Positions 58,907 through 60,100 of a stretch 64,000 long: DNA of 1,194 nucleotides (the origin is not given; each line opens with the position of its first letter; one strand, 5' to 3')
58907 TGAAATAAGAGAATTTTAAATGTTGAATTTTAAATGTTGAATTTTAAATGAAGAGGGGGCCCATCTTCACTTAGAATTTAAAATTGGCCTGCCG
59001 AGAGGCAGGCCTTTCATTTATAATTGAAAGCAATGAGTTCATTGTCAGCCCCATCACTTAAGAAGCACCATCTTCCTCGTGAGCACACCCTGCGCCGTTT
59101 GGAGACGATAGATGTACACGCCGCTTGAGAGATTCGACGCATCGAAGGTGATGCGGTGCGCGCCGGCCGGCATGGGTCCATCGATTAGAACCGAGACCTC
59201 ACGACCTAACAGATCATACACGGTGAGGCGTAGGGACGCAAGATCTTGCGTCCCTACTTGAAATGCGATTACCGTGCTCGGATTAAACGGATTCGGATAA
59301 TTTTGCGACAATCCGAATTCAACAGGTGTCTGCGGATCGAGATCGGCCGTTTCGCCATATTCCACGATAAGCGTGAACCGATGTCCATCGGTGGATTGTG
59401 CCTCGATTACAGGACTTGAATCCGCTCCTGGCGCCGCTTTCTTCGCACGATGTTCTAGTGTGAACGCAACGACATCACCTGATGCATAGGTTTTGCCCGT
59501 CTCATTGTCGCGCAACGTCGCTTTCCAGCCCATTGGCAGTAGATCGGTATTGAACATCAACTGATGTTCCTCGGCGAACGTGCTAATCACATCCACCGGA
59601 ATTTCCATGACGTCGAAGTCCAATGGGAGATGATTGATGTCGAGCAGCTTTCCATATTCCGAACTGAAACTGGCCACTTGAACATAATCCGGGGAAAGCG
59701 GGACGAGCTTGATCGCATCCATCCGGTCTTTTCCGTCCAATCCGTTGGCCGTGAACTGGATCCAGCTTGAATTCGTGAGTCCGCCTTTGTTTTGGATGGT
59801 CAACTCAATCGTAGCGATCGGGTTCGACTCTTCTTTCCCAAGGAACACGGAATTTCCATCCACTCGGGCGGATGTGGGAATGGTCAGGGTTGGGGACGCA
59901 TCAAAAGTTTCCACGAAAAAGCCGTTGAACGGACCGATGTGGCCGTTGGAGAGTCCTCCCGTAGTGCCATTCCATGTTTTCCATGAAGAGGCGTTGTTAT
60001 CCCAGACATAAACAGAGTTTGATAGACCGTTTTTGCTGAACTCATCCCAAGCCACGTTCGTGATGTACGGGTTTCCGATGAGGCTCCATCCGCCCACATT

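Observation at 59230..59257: Perfect 28-bp palindrome embedded in the T9SS sorting-domain coding sequence, conserved in both paralogs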

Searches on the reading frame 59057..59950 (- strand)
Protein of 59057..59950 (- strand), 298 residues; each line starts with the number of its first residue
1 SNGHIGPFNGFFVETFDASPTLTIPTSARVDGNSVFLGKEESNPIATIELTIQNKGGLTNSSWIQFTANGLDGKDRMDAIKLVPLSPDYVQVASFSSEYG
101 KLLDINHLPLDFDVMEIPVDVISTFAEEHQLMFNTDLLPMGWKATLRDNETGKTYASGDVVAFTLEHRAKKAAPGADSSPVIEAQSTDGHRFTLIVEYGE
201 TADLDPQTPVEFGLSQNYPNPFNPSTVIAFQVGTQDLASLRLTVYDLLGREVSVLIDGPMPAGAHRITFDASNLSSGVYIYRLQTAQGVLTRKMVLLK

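Call 14: find_homologous_proteins(query=window:59057-59950:-, max_evalue=0.00001)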
Query window:59057-59950:- (298 aa): 7292 proteins with E <= 0.00001 among 8000 candidates; the best 120 are listed.
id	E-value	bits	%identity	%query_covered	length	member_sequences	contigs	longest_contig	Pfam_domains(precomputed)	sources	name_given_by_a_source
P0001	1.5e-131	456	78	90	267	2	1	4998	PF18962.8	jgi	jgi:hypothetical protein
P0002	3.1e-55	205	41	100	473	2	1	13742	PF18962.8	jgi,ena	-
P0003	3.6e-55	205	41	100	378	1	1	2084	PF18962.8,PF13860.13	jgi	jgi:hypothetical protein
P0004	5.8e-53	198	42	100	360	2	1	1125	PF18962.8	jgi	-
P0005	1.9e-52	196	41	100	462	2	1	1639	PF18962.8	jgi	jgi:hypothetical protein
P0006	4.0e-49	185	39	99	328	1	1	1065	PF18962.8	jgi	jgi:hypothetical protein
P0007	2.7e-45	173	39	100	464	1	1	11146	PF18962.8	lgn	-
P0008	1.5e-43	167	42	81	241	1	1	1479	PF18962.8,PF13860.13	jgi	jgi:hypothetical protein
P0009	1.8e-43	167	37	99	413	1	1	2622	PF18962.8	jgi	jgi:hypothetical protein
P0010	9.6e-42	161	36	100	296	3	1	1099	PF18962.8,PF13860.13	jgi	jgi:hypothetical protein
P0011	1.1e-41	161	46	73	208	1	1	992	PF18962.8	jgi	jgi:hypothetical protein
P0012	4.9e-40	156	44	73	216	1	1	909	PF18962.8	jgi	jgi:hypothetical protein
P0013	1.0e-38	151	33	99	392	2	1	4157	PF18962.8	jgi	jgi:hypothetical protein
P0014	7.2e-38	149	37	100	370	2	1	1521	PF18962.8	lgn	-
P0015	2.4e-37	147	53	54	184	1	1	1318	PF18962.8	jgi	jgi:hypothetical protein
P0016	9.8e-37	145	45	65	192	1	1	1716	PF18962.8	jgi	jgi:hypothetical protein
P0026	4.4e-29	120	61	33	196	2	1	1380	PF18962.8,PF18998.7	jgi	jgi:hypothetical protein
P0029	8.7e-29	119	69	29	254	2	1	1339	PF11999.14,PF18962.8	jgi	jgi:hypothetical protein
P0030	2.0e-28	118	63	33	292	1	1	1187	PF08757.18,PF18962.8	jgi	jgi:hypothetical protein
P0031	4.5e-28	116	62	33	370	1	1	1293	PF08757.18,PF18962.8,PF18998.7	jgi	jgi:hypothetical protein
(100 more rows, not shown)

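Call 17: find_encoding_contigs(protein=P0011, flank=3000, max_places=3)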
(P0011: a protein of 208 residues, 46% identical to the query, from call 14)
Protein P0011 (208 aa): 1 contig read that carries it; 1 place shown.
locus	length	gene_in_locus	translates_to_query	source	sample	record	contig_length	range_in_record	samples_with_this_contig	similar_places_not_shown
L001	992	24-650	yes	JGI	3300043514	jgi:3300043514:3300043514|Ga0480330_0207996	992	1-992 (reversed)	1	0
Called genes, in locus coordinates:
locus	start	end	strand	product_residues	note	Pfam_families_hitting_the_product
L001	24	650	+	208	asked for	PF18962:Por_Secre_tail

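Call 18: find_encoding_contigs(protein=P0026, flank=3000, max_places=3)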
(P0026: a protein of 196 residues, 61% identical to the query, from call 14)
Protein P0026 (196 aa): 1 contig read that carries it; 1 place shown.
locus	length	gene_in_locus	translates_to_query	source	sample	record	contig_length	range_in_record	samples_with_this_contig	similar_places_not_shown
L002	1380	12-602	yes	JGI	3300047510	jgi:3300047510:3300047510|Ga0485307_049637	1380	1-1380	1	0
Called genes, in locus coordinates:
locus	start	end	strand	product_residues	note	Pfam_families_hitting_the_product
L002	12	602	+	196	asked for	PF18998:Flg_new_2 (weak), PF18962:Por_Secre_tail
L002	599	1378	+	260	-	?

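Call 19: find_encoding_contigs(protein=P0029, flank=3000, max_places=3)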
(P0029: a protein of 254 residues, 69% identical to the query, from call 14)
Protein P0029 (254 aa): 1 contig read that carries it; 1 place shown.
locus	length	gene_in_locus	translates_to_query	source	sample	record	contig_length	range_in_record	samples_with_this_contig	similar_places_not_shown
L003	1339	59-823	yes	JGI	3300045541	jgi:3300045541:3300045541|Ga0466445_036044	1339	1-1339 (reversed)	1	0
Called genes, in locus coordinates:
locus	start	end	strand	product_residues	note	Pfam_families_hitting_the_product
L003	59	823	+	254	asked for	PF11999:Ice_binding, PF18962:Por_Secre_tail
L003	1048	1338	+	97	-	?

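Call 20: find_encoding_contigs(protein=P0030, flank=3000, max_places=3)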
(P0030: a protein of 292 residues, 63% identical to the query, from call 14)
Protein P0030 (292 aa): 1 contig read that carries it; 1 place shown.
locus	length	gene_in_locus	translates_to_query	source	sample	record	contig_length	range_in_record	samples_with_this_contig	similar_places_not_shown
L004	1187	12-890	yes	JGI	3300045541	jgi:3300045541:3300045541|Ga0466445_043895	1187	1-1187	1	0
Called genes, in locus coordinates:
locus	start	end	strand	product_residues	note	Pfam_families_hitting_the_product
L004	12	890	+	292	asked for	PF08757:CotH (weak), PF18962:Por_Secre_tail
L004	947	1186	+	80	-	?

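Call 33: find_encoding_contigs(protein=P0001, flank=3000, max_places=2)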
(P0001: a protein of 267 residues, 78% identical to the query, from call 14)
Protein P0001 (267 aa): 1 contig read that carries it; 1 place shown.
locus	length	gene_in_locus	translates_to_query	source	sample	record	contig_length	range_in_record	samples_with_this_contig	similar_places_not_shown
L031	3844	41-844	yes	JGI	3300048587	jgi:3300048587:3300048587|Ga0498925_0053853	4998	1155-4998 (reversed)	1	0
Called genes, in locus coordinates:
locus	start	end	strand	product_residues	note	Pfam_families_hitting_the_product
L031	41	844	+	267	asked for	PF18962:Por_Secre_tail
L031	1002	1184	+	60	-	PF28310:PID_CTERM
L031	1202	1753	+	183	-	PF00027:cNMP_binding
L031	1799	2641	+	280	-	PF00106:adh_short, PF08659:KR, PF13561:adh_short_C2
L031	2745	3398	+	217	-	-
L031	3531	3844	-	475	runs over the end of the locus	PF00343:Phosphorylase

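Call 34: find_encoding_contigs(protein=P0016, flank=3000, max_places=2)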
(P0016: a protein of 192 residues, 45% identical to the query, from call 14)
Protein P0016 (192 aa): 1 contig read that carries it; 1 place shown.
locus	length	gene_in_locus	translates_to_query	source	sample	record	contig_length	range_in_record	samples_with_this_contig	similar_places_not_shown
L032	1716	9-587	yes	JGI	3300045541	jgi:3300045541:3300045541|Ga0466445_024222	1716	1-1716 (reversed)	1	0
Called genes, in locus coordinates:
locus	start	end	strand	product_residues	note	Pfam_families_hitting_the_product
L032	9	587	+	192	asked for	PF18962:Por_Secre_tail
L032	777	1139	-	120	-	-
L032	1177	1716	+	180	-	?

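Call 35: find_encoding_contigs(protein=P0031, flank=3000, max_places=2)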
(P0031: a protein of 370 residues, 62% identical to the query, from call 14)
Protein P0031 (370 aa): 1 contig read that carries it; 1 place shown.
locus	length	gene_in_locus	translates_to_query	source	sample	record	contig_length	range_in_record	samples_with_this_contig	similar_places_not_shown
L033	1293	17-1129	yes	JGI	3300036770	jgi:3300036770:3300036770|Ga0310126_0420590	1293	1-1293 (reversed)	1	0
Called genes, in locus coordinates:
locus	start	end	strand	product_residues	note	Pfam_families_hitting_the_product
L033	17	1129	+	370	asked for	PF08757:CotH, PF18998:Flg_new_2 (weak), PF18962:Por_Secre_tail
